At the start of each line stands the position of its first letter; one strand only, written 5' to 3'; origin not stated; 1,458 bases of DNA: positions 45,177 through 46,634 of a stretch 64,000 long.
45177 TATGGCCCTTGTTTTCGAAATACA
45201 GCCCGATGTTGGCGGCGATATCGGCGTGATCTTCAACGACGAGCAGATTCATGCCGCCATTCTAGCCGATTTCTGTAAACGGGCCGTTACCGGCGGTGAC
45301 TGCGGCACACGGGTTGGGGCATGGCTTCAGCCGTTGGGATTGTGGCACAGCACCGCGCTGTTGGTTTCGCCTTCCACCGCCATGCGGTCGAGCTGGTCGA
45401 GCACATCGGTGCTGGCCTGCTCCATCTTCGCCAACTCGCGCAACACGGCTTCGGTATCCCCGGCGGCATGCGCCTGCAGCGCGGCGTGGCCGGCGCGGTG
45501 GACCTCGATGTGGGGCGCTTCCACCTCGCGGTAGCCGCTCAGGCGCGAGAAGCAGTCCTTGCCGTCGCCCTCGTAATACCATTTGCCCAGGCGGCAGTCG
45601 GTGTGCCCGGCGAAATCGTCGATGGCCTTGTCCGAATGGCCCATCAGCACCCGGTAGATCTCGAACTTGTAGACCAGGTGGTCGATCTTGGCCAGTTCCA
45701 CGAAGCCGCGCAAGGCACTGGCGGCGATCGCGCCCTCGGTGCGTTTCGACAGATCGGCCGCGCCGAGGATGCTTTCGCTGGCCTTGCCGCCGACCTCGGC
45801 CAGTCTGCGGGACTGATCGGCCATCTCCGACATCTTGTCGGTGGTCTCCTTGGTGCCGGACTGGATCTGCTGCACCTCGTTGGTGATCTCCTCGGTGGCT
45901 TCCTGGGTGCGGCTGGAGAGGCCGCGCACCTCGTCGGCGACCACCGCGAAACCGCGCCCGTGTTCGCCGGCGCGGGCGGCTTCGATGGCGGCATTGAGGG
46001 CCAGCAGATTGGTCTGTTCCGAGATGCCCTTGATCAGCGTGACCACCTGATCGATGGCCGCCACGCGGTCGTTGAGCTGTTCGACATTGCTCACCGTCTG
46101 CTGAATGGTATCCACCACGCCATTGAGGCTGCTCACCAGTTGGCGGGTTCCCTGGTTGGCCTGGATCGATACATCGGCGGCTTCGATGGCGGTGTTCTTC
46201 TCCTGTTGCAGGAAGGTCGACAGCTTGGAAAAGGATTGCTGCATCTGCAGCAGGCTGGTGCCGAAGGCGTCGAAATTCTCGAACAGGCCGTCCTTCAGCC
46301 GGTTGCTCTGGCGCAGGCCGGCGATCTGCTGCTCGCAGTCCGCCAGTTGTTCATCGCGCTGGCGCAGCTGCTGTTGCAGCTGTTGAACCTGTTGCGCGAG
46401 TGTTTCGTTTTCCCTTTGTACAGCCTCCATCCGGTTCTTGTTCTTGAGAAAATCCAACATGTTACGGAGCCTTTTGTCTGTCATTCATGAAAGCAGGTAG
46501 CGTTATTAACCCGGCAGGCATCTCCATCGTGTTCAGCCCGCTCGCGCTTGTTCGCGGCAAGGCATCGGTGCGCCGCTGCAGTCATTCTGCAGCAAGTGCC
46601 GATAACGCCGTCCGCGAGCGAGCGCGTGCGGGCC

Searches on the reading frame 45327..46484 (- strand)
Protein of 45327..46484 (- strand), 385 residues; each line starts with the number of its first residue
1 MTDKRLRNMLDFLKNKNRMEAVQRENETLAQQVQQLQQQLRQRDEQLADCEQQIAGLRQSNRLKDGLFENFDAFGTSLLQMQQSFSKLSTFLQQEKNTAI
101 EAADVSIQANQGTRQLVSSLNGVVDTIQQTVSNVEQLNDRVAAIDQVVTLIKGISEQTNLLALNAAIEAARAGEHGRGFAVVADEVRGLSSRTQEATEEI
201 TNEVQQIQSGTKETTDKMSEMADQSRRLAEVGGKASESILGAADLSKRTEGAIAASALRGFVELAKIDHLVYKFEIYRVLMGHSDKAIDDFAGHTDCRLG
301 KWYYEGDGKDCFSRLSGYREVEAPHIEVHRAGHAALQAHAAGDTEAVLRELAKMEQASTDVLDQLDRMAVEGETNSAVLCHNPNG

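Call 6: search_protein_families(library=pfam, proteins=[window:45327-46484:-])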
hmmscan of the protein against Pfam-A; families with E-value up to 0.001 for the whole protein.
window:45327-46484:- (385 aa): 2 families
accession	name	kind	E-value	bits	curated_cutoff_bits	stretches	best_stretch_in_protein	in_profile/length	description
PF00015.26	MCPsignal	-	9.1e-33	114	34.6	1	126-237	17-128/172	Methyl-accepting chemotaxis protein (MCP) signalling domain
PF13682.11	CZB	-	4.7e-16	59.3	29.4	1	269-336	1-64/64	Chemoreceptor zinc-binding domain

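Call 7: find_encoding_contigs(protein=window:45327-46484:-, flank=3000, max_places=10)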
Protein window:45327-46484:- (385 aa): no gene with exactly this product is on record in the collection.

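Call 14: find_homologous_proteins(query=window:45327-46484:-, max_evalue=1e-30)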
Query window:45327-46484:- (385 aa): 1404 proteins with E <= 1e-30 among 8000 candidates; the best 120 are listed.
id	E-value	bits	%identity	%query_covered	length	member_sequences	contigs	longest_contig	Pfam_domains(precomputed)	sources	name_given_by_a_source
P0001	1.4e-236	803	100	98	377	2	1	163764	PF00015.27,PF13682.12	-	-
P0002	4.5e-231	784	98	98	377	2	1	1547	PF00015.27,PF13682.12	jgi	-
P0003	2.3e-198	677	85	98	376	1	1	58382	PF00015.27,PF13682.12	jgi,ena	-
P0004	2.7e-198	677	85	98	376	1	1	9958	PF00015.27,PF13682.12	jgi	jgi:hypothetical protein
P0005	1.4e-196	671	84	98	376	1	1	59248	PF00015.27,PF13682.12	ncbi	-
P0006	3.2e-196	670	84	98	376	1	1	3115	PF00015.27,PF13682.12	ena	-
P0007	2.4e-190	651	81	98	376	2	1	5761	PF00015.27,PF13682.12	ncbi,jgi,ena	-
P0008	2.5e-190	651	81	98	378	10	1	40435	PF00015.27,PF13682.12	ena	-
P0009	1.6e-183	628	79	98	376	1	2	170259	PF00015.27,PF13682.12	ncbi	-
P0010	2.1e-179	615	78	98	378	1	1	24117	PF00015.27,PF13682.12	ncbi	-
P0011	8.3e-127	442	60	95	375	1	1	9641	PF00015.27,PF13682.12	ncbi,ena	-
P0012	1.1e-126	441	58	97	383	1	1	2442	PF00015.27,PF13682.12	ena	-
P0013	2.1e-126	440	58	97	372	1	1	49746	PF00015.27,PF13682.12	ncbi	-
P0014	7.4e-126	439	59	90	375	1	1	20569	PF00015.27,PF13682.12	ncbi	-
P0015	8.9e-125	435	56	97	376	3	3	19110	PF00015.27,PF13682.12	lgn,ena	-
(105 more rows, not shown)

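Call 15: find_encoding_contigs(protein=P0001, flank=3000, max_places=5)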
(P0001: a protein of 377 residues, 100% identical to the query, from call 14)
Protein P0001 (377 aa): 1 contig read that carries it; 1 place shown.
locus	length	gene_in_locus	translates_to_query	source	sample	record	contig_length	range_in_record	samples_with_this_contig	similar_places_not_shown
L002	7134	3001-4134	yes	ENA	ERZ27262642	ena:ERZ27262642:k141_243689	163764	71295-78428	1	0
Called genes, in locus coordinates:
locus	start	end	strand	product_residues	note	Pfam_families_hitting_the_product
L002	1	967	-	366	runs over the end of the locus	PF21088:MS_channel_1st, PF00924:MS_channel_2nd, PF21082:MS_channel_3rd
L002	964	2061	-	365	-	PF00933:Glyco_hydro_3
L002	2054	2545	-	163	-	PF02542:YgbB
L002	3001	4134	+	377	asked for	PF00015:MCPsignal, PF13682:CZB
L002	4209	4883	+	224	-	PF00072:Response_reg, PF00486:Trans_reg_C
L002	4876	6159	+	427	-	PF00672:HAMP (weak), PF00512:HisKA, PF02518:HATPase_c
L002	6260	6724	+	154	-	PF00578:AhpC-TSA, PF08534:Redoxin, PF00085:Thioredoxin (weak), PF13098:Thioredoxin_2, PF13905:Thioredoxin_8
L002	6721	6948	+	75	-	PF14086:DUF4266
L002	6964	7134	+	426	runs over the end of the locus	PF12094:DUF3570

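Call 16: find_encoding_contigs(protein=P0002, flank=3000, max_places=5)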
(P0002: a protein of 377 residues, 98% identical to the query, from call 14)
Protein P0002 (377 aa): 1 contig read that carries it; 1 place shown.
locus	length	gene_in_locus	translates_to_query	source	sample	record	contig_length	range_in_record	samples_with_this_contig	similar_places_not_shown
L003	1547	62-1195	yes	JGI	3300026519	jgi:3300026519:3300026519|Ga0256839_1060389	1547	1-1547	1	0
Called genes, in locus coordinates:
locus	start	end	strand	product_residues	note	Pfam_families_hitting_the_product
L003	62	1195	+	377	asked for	PF00015:MCPsignal, PF13682:CZB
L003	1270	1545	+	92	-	?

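Call 17: find_encoding_contigs(protein=P0003, flank=3000, max_places=5)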
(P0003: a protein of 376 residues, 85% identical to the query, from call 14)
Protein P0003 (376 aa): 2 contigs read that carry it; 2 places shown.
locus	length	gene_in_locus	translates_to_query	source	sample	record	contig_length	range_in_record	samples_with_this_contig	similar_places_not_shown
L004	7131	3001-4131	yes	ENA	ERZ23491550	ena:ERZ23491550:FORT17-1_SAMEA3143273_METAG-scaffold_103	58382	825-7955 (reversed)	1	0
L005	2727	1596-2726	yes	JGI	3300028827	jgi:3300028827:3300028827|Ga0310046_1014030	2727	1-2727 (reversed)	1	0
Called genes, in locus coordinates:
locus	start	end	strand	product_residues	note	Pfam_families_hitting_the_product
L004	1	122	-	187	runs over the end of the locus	PF00156:Pribosyltran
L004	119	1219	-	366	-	PF21088:MS_channel_1st, PF00924:MS_channel_2nd, PF21082:MS_channel_3rd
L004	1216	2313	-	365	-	PF00933:Glyco_hydro_3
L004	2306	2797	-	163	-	PF02542:YgbB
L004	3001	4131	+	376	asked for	PF00015:MCPsignal, PF13682:CZB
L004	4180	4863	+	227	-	PF00072:Response_reg, PF00486:Trans_reg_C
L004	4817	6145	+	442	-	PF00672:HAMP (faint), PF00512:HisKA, PF02518:HATPase_c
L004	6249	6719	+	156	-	PF00578:AhpC-TSA, PF08534:Redoxin, PF00085:Thioredoxin, PF13098:Thioredoxin_2 (weak), PF13905:Thioredoxin_8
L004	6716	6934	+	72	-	PF14086:DUF4266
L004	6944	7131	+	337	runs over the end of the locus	?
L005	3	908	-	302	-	?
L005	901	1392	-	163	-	PF02542:YgbB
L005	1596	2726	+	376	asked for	PF00015:MCPsignal, PF13682:CZB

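Call 18: find_encoding_contigs(protein=P0005, flank=3000, max_places=5)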
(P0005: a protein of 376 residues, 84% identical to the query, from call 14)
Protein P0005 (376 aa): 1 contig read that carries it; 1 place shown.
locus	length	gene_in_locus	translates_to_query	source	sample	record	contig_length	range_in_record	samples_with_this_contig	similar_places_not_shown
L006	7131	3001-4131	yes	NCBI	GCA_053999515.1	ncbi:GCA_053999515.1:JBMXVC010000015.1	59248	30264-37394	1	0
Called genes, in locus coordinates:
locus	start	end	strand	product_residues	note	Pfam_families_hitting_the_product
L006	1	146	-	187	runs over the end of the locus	PF00156:Pribosyltran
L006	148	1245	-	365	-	PF21088:MS_channel_1st, PF00924:MS_channel_2nd, PF21082:MS_channel_3rd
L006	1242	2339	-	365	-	PF00933:Glyco_hydro_3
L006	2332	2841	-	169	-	PF02542:YgbB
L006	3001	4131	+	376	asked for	PF00015:MCPsignal, PF13682:CZB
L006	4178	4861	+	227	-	PF00072:Response_reg, PF00486:Trans_reg_C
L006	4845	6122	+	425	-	PF00512:HisKA, PF02518:HATPase_c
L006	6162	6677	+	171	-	PF00578:AhpC-TSA, PF08534:Redoxin, PF00085:Thioredoxin, PF13098:Thioredoxin_2, PF13905:Thioredoxin_8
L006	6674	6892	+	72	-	PF14086:DUF4266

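Call 33: find_encoding_contigs(protein=P0008, flank=10000, max_places=3)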
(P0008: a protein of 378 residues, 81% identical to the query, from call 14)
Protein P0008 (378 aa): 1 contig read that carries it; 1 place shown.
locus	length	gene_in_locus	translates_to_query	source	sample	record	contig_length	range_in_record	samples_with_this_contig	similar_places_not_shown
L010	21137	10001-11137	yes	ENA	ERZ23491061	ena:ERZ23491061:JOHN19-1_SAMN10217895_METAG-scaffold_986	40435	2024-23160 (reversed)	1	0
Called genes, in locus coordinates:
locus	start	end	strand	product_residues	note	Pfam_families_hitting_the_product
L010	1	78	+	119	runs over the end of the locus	PF08238:Sel1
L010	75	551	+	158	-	PF11948:DUF3465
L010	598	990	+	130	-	-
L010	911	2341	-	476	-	PF03929:PepSY_TM, PF16357:PepSY_TM_like_2 (faint)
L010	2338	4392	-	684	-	PF07715:Plug, PF00593:TonB_dep_Rec_b-barrel, PF14905:OMP_b-brl_3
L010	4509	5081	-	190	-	PF14803:Zn_ribbon_Nudix, PF00293:NUDIX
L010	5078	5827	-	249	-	PF00702:Hydrolase, PF12710:HAD (weak), PF13419:HAD_2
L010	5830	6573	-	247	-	PF01048:PNP_UDP_1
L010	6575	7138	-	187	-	PF00156:Pribosyltran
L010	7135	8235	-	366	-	PF21088:MS_channel_1st, PF00924:MS_channel_2nd, PF21082:MS_channel_3rd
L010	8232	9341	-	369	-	PF00933:Glyco_hydro_3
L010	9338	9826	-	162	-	PF02542:YgbB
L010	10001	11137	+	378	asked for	PF00015:MCPsignal, PF13682:CZB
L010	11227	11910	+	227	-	PF00072:Response_reg, PF00486:Trans_reg_C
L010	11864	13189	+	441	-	PF00512:HisKA, PF02518:HATPase_c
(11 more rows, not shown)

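Call 34: find_encoding_contigs(protein=P0009, flank=10000, max_places=3)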
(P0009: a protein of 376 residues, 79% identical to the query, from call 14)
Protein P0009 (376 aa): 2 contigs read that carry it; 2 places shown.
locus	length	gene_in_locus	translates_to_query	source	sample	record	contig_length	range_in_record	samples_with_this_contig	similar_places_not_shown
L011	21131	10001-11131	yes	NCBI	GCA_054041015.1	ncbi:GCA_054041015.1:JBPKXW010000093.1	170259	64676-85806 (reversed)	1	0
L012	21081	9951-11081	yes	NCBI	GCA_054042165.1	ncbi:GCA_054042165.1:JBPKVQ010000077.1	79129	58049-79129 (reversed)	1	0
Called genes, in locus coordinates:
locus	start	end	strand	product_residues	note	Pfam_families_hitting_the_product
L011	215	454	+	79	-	PF08238:Sel1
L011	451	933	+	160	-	PF11948:DUF3465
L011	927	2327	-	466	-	PF03929:PepSY_TM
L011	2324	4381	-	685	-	PF07715:Plug, PF00593:TonB_dep_Rec_b-barrel, PF14905:OMP_b-brl_3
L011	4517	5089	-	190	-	PF14803:Zn_ribbon_Nudix, PF00293:NUDIX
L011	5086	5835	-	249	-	PF00702:Hydrolase, PF12710:HAD (weak), PF13419:HAD_2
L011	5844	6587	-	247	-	PF01048:PNP_UDP_1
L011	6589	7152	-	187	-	PF00156:Pribosyltran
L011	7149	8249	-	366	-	PF21088:MS_channel_1st, PF00924:MS_channel_2nd, PF21082:MS_channel_3rd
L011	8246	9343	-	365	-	PF00933:Glyco_hydro_3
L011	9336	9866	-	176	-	PF02542:YgbB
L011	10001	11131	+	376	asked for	PF00015:MCPsignal, PF13682:CZB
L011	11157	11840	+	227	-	PF00072:Response_reg, PF00486:Trans_reg_C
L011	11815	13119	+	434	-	PF00512:HisKA, PF02518:HATPase_c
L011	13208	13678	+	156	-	PF00578:AhpC-TSA, PF08534:Redoxin, PF00085:Thioredoxin, PF13098:Thioredoxin_2 (weak), PF13905:Thioredoxin_8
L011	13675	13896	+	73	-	PF14086:DUF4266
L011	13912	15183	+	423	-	PF12094:DUF3570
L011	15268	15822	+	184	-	-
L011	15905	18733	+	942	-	PF00311:PEPcase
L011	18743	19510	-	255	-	PF02900:LigB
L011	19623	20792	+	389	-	PF07690:MFS_1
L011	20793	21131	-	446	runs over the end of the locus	PF00072:Response_reg, PF00158:Sigma54_activat, PF14532:Sigma54_activ_2, PF07724:AAA_2 (weak), PF07728:AAA_5 (weak), PF25601:AAA_lid_14, PF02954:HTH_8, PF13556:HTH_30 (faint)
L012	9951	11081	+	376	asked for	PF00015:MCPsignal, PF13682:CZB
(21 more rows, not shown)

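Call 35: find_encoding_contigs(protein=P0010, flank=10000, max_places=3)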
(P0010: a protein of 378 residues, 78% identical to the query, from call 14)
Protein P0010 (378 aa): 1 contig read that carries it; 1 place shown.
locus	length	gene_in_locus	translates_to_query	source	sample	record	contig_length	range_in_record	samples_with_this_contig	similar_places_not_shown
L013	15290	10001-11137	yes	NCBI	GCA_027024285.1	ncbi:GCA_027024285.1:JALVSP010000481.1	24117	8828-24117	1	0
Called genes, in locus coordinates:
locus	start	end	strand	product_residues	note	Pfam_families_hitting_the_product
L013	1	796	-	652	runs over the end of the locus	PF02518:HATPase_c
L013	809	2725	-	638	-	PF21305:type_II_gspD_N0, PF03958:Secretin_N, PF00263:Secretin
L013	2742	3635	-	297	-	PF11356:T2SSC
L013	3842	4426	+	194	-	PF11136:DUF2889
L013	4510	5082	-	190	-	PF14803:Zn_ribbon_Nudix, PF00293:NUDIX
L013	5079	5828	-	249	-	PF00702:Hydrolase, PF12710:HAD, PF13419:HAD_2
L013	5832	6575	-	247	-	PF01048:PNP_UDP_1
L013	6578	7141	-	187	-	PF00156:Pribosyltran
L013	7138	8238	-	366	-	PF21088:MS_channel_1st, PF00924:MS_channel_2nd, PF21082:MS_channel_3rd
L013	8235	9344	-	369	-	PF00933:Glyco_hydro_3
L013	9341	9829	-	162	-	PF02542:YgbB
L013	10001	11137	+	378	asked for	PF00015:MCPsignal, PF13682:CZB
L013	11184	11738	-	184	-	PF04982:TM_HPP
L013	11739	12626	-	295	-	-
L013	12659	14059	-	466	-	PF13241:NAD_binding_7, PF14824:Sirohm_synth_M, PF10414:CysG_dimeriser, PF00590:TP_methylase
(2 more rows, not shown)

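Call 45: search_protein_families(library=pfam, proteins=[L011:215-454:+, L011:451-933:+], max_evalue=0.01)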
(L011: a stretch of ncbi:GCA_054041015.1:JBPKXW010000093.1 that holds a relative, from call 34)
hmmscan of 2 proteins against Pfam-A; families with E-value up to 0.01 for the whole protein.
L011:215-454:+ (79 aa): 1 family
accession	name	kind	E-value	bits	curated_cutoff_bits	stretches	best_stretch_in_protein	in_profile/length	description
PF08238.18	Sel1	-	6.8e-12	45.9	30.7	1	2-37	1-36/36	Sel1 repeat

L011:451-933:+ (160 aa): 1 family
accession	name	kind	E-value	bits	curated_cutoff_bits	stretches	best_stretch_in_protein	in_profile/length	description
PF11948.15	DUF3465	-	3.8e-56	188.8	25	1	46-160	10-124/124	Protein of unknown function (DUF3465)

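Call 50: find_homologous_proteins(query=L011:451-933:+, max_evalue=1e-40)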
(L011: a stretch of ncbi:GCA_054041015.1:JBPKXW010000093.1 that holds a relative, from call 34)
Query L011:451-933:+ (160 aa): 4947 proteins with E <= 1e-40 among 8000 candidates; the best 120 are listed.
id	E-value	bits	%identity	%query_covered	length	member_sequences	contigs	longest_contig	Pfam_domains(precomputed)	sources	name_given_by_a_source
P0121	1.0e-103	362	100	100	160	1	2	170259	PF11948.16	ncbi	-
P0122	2.8e-64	234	70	99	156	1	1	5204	PF11948.16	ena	-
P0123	3.4e-64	233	70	99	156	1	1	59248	PF11948.16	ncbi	-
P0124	2.9e-63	230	71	99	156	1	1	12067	PF11948.16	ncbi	-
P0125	8.2e-62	226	68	94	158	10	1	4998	PF11948.16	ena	-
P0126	1.1e-61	225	68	94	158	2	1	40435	PF11948.16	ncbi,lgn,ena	-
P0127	3.3e-60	221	68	99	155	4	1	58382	PF11948.16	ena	-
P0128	1.1e-59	219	67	93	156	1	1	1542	PF11948.16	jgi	jgi:hypothetical protein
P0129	4.5e-59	217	67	88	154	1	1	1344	PF11948.16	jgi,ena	-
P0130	1.1e-58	216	67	99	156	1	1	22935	PF11948.16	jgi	jgi:hypothetical protein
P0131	2.1e-56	208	64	96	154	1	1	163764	PF11948.16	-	-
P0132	3.6e-56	207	62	98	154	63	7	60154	PF11948.16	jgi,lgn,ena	-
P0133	7.0e-56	206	61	98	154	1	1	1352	PF11948.16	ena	-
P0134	9.8e-56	206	60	98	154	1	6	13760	PF11948.16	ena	-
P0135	1.1e-55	206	60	98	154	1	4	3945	PF11948.16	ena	-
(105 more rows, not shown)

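Call 51: find_encoding_contigs(protein=P0121, flank=10000, max_places=3)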
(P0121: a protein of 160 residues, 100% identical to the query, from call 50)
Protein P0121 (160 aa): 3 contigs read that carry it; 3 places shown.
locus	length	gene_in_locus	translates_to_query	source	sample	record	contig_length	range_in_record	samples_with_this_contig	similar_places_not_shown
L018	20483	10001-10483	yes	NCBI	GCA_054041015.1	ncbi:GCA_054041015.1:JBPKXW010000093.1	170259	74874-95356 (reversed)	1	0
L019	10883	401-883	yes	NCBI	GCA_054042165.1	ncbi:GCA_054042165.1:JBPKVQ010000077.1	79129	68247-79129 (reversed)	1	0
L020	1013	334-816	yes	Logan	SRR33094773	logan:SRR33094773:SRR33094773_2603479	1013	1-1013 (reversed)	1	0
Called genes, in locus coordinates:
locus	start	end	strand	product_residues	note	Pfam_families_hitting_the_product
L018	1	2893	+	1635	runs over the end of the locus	PF17152:CHASE8, PF00672:HAMP, PF00512:HisKA, PF02518:HATPase_c, PF00072:Response_reg, PF00072:Response_reg, PF01627:Hpt, PF00072:Response_reg, +4 more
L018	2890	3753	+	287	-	PF08668:HDOD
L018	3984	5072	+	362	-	PF00085:Thioredoxin (faint), PF13899:Thioredoxin_7, PF13098:Thioredoxin_2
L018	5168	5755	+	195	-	-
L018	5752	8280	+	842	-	PF08448:PAS_4, PF00989:PAS, PF13188:PAS_8 (weak), PF13426:PAS_9, PF00989:PAS, PF13426:PAS_9, PF00990:GGDEF, PF00563:EAL, +1 more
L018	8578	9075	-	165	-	PF05130:FlgN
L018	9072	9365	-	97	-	PF04316:FlgM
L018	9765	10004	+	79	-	PF08238:Sel1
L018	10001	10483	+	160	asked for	PF11948:DUF3465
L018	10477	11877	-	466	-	PF03929:PepSY_TM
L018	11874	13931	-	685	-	PF07715:Plug, PF00593:TonB_dep_Rec_b-barrel, PF14905:OMP_b-brl_3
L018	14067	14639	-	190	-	PF14803:Zn_ribbon_Nudix, PF00293:NUDIX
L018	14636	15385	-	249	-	PF00702:Hydrolase, PF12710:HAD (weak), PF13419:HAD_2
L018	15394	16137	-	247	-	PF01048:PNP_UDP_1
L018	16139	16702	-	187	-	PF00156:Pribosyltran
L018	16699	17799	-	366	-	PF21088:MS_channel_1st, PF00924:MS_channel_2nd, PF21082:MS_channel_3rd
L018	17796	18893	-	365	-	PF00933:Glyco_hydro_3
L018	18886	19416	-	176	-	PF02542:YgbB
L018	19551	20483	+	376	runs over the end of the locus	PF00015:MCPsignal, PF13682:CZB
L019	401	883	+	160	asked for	PF11948:DUF3465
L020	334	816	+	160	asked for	PF11948:DUF3465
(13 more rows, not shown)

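Call 76: find_encoding_contigs(protein=P0123, flank=4000, max_places=2)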
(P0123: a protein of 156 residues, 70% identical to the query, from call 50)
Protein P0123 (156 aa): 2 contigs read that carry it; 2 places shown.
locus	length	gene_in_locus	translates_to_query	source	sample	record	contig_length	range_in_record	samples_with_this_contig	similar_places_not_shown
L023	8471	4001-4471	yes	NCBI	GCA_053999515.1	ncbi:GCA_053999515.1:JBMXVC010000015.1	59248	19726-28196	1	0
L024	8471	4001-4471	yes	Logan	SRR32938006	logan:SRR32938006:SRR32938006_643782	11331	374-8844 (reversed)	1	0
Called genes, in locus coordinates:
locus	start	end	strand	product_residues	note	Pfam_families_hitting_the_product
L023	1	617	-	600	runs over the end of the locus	PF00092:VWA, PF13519:VWA_2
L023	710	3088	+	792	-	PF00561:Abhydrolase_1 (weak), PF12146:Hydrolase_4, PF12697:Abhydrolase_6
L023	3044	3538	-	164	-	PF01864:CarS-like (weak)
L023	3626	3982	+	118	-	PF08238:Sel1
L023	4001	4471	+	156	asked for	PF11948:DUF3465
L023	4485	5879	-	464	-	PF03929:PepSY_TM, PF16357:PepSY_TM_like_2 (faint)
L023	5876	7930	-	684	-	PF07715:Plug, PF00593:TonB_dep_Rec_b-barrel, PF14905:OMP_b-brl_3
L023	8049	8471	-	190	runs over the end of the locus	PF14803:Zn_ribbon_Nudix, PF00293:NUDIX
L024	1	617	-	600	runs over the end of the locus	PF00092:VWA, PF13519:VWA_2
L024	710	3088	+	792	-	PF00561:Abhydrolase_1 (weak), PF12146:Hydrolase_4, PF12697:Abhydrolase_6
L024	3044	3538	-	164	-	PF01864:CarS-like (weak)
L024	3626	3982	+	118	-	PF08238:Sel1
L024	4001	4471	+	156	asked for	PF11948:DUF3465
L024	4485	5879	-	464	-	PF03929:PepSY_TM, PF16357:PepSY_TM_like_2 (faint)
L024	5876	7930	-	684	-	PF07715:Plug, PF00593:TonB_dep_Rec_b-barrel, PF14905:OMP_b-brl_3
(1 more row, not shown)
